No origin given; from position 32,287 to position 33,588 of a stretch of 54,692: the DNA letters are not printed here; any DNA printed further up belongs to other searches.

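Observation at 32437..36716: Early-operon block DUF5131 three-Cys protein + PP-loop PAPS-reductase-like enzyme (+ GemA-like, DnaB, small MTase): candidate uncharacterised DNA-modification or anti-restriction module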

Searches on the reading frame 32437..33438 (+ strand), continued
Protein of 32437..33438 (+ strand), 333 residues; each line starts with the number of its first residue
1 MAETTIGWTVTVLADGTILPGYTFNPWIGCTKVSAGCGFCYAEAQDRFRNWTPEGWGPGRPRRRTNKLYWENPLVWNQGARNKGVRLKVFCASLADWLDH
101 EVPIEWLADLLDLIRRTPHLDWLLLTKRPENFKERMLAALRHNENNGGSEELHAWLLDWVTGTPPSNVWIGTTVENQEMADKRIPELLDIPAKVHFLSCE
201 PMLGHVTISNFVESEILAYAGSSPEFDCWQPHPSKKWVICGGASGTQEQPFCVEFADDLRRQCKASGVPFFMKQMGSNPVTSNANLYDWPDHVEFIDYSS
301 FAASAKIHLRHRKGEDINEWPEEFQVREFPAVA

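Call 23: find_encoding_contigs(protein=P0013, flank=8000, max_places=2)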
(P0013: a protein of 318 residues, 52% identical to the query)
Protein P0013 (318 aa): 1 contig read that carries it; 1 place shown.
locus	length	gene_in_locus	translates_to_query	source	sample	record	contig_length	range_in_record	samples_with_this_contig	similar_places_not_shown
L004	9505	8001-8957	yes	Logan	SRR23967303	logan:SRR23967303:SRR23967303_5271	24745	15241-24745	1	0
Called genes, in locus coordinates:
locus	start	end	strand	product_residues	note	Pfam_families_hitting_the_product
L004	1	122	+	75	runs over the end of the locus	-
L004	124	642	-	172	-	-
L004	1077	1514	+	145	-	-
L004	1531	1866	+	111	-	-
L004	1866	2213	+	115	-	-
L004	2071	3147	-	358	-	-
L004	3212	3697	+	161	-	-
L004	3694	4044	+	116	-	-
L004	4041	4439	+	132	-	-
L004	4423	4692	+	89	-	-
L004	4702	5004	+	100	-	-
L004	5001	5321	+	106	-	-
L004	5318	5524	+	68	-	-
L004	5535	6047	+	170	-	-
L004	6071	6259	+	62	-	-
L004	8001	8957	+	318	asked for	PF07505:DUF5131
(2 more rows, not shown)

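Call 24: find_encoding_contigs(protein=P0011, flank=8000, max_places=2)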
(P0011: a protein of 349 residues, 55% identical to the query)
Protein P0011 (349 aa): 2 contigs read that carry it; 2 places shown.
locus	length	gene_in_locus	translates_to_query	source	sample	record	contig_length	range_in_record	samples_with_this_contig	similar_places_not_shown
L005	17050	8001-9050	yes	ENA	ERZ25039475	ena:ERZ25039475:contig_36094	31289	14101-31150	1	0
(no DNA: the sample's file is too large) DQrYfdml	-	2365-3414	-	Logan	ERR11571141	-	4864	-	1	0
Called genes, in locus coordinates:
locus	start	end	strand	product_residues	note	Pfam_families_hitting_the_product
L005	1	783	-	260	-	PF00072:Response_reg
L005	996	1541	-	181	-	-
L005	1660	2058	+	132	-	-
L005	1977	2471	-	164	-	-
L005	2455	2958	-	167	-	PF00717:Peptidase_S24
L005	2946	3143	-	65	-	-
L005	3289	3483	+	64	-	-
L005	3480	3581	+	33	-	-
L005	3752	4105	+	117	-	-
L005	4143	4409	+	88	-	-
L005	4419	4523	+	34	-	-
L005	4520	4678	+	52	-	-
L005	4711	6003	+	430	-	-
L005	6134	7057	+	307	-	PF03837:RecT (weak)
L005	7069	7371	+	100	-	-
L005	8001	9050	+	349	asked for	PF07505:DUF5131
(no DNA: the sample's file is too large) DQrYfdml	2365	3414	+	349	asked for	PF07505:DUF5131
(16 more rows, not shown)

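Call 26: find_related_loci(query=window:32437-33438:+, collection=viral_contigs, flank=10000)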
Query window:32437-33438:+ (333 aa) in viral_contigs; peptide patterns used: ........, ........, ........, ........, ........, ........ (x = any residue, [..] = any of these).
33 stretches matched a pattern; 33 encode a relative of the query (tblastn E <= 1e-3); 33 distinct loci.
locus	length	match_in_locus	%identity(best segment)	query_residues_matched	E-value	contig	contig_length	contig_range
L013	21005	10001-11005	42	22-332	1e-73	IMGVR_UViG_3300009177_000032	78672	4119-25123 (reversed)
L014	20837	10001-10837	43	22-330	2e-73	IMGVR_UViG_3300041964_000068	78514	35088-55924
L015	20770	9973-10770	51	23-276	5e-72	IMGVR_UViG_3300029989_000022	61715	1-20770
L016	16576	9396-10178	39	22-330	9e-62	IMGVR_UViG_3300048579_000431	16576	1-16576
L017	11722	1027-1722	44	22-276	2e-57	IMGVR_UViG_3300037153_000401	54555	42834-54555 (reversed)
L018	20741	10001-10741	39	23-330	8e-56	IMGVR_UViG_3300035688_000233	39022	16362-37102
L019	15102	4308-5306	38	22-315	1e-49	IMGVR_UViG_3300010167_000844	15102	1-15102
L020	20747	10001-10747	47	59-276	3e-59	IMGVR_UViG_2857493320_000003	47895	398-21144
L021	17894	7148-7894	37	5-275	5e-44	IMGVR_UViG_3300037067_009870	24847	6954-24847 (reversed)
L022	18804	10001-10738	36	22-293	1e-40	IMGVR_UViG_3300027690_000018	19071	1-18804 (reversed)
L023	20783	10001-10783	36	22-295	1e-39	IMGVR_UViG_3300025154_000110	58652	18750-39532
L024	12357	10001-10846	35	1-298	2e-39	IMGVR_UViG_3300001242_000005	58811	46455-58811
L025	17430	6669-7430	34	1-277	3e-35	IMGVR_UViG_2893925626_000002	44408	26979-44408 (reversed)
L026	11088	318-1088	35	23-274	2e-32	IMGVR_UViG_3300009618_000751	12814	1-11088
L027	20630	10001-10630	34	23-275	8e-32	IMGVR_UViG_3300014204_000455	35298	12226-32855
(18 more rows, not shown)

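Call 34: search_protein_families(library=padloc, proteins=[window:32437-33438:+], max_evalue=1)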
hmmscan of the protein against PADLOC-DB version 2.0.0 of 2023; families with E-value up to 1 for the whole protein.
window:32437-33438:+ (333 aa): 2 families
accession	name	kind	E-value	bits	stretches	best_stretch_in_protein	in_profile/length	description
PDLC04569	PDC-M30B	-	1.3e-37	127.6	2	22-211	11-169/241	-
PDLC04639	PDC-M41B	-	1.3e-37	127.4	2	22-210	11-168/241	-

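Call 36: search_solved_structures(query=window:32437-33438:+, max_evalue=10, show_alignments=2)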
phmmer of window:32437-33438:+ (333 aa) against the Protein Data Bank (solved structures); distinct sequences matched with E-value up to 10: 1.
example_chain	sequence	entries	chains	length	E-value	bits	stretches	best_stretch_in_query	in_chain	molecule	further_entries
1vjz_A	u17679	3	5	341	0.16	13.8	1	51-117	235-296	endoglucanase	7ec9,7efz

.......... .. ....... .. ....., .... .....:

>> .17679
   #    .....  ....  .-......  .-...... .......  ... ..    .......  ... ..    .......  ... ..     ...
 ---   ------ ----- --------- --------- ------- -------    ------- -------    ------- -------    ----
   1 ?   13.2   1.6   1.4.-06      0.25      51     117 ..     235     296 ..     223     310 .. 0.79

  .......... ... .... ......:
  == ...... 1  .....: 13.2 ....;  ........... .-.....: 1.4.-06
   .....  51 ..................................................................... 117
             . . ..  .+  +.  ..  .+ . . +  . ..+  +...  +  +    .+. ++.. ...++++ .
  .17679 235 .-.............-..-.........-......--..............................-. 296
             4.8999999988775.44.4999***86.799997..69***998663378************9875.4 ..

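Call 64: predict_structure(alignment_id=A2)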
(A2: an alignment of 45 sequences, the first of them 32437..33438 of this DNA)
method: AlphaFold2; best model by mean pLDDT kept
length: 333 residues; sequences in the alignment: 45
mean_pLDDT: 90.2   pTM: 0.89
mean pLDDT of the five models: 90.2, 89.1, 89.1, 88.6, 87.0
residues with pLDDT >= 90: 244; 70-90: 61; 50-70: 24; < 50: 4
segments of 3 or more residues with pLDDT < 50: 226-228
pLDDT, mean of each block of 10 residues (from residue 1): 90 94 92 70 78 82 92 98 97 87 97 98 96 98 97 98 96 95 95 95 92 64 52 83 85 97 96 96 96 93 92 95 97 77
secondary structure, 60 per line:
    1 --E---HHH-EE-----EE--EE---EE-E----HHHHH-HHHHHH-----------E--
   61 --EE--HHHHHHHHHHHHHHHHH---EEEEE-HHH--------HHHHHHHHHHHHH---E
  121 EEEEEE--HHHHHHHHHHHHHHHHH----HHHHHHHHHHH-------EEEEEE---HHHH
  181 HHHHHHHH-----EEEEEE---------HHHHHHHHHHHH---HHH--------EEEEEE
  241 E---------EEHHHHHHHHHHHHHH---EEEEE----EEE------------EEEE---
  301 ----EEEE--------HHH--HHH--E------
elements in order: H35-39 H41-46 H67-83 E87-91 H104-116 E120-126 H129-145 H150-160 E168-173 H177-188 E194-199 H209-220 E235-241 H253-266 E270-274 E279-281 E294-297 E305-308

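Call 72: fold_search(model_id=the predicted structure, library=pdb)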
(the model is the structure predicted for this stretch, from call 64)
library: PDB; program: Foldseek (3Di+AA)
matches with E <= 10: 1034; with E <= 0.001: 0
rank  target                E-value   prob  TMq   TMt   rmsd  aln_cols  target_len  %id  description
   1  4fhf                  2.2e-03  0.99  0.36  0.35  11.0       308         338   10  Spore photoproduct lyase C140A mutant with dinucleoside spore photoproduct (released 2012-07-18)
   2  3r4i_B                3.9e-03  0.63  0.22  0.23  13.2       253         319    9  Crystal structure of a Citrate lyase (Bxe_B2899) from BURKHOLDERIA XENOVORANS LB400 at 2.24 A resolution (released 2011-04-06)
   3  4gug_A                6.7e-03  0.90  0.30  0.37   6.8       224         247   10  1.62 Angstrom Crystal Structure of the Salmonella enterica 3-Dehydroquinate Dehydratase (aroD) E86A Mutant in Complex  (released 2012-09-12)
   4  3r4i_D                7.1e-03  0.63  0.24  0.24  13.1       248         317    8  Crystal structure of a Citrate lyase (Bxe_B2899) from BURKHOLDERIA XENOVORANS LB400 at 2.24 A resolution (released 2011-04-06)
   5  3r4i_A                8.6e-03  0.60  0.24  0.24  13.1       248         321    8  Crystal structure of a Citrate lyase (Bxe_B2899) from BURKHOLDERIA XENOVORANS LB400 at 2.24 A resolution (released 2011-04-06)
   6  3r4i_C                9.1e-03  0.57  0.23  0.24  13.2       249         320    9  Crystal structure of a Citrate lyase (Bxe_B2899) from BURKHOLDERIA XENOVORANS LB400 at 2.24 A resolution (released 2011-04-06)
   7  4fhc                  9.7e-03  0.94  0.36  0.35  11.0       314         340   10  Spore photoproduct lyase (released 2012-07-18)
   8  8yp9_C                1.2e-02  0.57  0.26  0.27  10.3       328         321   11  the crystal structure of wildtype Magnaporthe grisea oxidoreductase in complex with NADP (released 2025-03-19)
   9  4rh0                  1.2e-02  0.91  0.35  0.34  11.1       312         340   10  Spore photoproduct lyase C140A/S76C mutant with bound AdoMet (released 2014-10-22)
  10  3r4i_E                1.2e-02  0.54  0.24  0.24  13.1       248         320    8  Crystal structure of a Citrate lyase (Bxe_B2899) from BURKHOLDERIA XENOVORANS LB400 at 2.24 A resolution (released 2011-04-06)
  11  5c8f                  1.2e-02  0.11  0.11  0.12  21.0       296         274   16  Crystal structure of light-exposed full-length Thermus thermophilus CarH bound to cobalamin (released 2015-09-30)
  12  3l9x_A                1.3e-02  0.23  0.16  0.16  18.2       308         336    9  KefC C-terminal domain in complex with KefF and ESG (released 2010-11-17)
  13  4fhe                  1.6e-02  0.92  0.37  0.36  10.8       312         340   10  Spore photoproduct lyase C140A mutant (released 2012-07-18)
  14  7mbf_C                1.6e-02  0.69  0.26  0.28   9.3       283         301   10  codeinone reductase isoform 1.3 Apo form (released 2021-09-29)
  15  4k9r                  1.8e-02  0.93  0.38  0.37  10.7       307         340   10  Spore photoproduct lyase Y98F mutant (released 2013-05-08)
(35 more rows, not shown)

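Call 85: search_solved_structures(query=A2, max_evalue=10, show_alignments=3)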
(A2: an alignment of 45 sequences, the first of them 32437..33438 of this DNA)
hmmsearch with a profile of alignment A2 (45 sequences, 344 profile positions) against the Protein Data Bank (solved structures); distinct sequences matched with E-value up to 10: 2.
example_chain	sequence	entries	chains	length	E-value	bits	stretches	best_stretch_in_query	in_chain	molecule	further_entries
7k3r_A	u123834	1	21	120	0.45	12.6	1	122-158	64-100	Interferon-inducible protein AIM2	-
7aor_ba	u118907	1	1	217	1.4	10.9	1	68-116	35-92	mS73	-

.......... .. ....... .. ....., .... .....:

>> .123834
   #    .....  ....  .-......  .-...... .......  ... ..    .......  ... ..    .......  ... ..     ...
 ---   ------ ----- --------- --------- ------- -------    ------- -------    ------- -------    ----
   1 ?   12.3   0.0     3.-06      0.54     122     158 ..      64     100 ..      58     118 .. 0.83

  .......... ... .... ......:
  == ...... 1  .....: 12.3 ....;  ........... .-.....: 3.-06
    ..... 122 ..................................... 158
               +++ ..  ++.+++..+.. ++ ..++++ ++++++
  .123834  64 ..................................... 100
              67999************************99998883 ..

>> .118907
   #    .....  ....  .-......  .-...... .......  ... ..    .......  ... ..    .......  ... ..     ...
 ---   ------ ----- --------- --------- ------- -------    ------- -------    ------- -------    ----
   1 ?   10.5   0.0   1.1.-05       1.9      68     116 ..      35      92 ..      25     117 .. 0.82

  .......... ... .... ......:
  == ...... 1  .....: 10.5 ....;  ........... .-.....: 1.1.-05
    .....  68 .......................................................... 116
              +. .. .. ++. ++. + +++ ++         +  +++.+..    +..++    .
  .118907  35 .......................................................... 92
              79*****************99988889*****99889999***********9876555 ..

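Call 103: find_related_loci(query=A2, collection=viral_contigs, flank=10000)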
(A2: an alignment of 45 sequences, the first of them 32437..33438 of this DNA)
Query A2 (333 aa) in viral_contigs; peptide patterns used: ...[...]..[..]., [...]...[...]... (x = any residue, [..] = any of these).
600 stretches matched a pattern (row limit reached: there are more); 587 encode a relative of the query (tblastn E <= 1e-3); the best 80 are kept; 80 distinct loci.
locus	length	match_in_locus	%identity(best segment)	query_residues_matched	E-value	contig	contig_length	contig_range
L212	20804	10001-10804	52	22-285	1e-79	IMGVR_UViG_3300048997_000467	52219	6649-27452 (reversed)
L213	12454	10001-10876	43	22-322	1e-75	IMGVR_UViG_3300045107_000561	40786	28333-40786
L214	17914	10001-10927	43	1-332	1e-72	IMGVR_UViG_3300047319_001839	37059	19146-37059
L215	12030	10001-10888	45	4-276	7e-71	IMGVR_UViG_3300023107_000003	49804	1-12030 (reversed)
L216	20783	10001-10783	48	22-276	2e-67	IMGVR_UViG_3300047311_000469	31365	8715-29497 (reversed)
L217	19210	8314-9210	41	22-330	4e-67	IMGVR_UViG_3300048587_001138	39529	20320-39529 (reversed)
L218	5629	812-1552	49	11-276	1e-66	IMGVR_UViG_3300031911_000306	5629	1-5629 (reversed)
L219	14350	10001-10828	45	22-276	1e-65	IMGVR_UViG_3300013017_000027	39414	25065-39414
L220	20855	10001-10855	40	8-330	5e-65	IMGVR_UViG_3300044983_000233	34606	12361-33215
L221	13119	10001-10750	45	22-277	8e-65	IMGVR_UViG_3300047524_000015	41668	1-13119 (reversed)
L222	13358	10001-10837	42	1-276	8e-63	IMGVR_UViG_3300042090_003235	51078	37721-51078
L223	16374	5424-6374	44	23-295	1e-62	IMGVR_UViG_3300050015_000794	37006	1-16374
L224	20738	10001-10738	46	22-282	5e-62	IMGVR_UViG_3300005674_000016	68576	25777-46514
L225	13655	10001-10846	43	23-276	3e-61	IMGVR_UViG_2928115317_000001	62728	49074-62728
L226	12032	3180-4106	40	1-330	2e-60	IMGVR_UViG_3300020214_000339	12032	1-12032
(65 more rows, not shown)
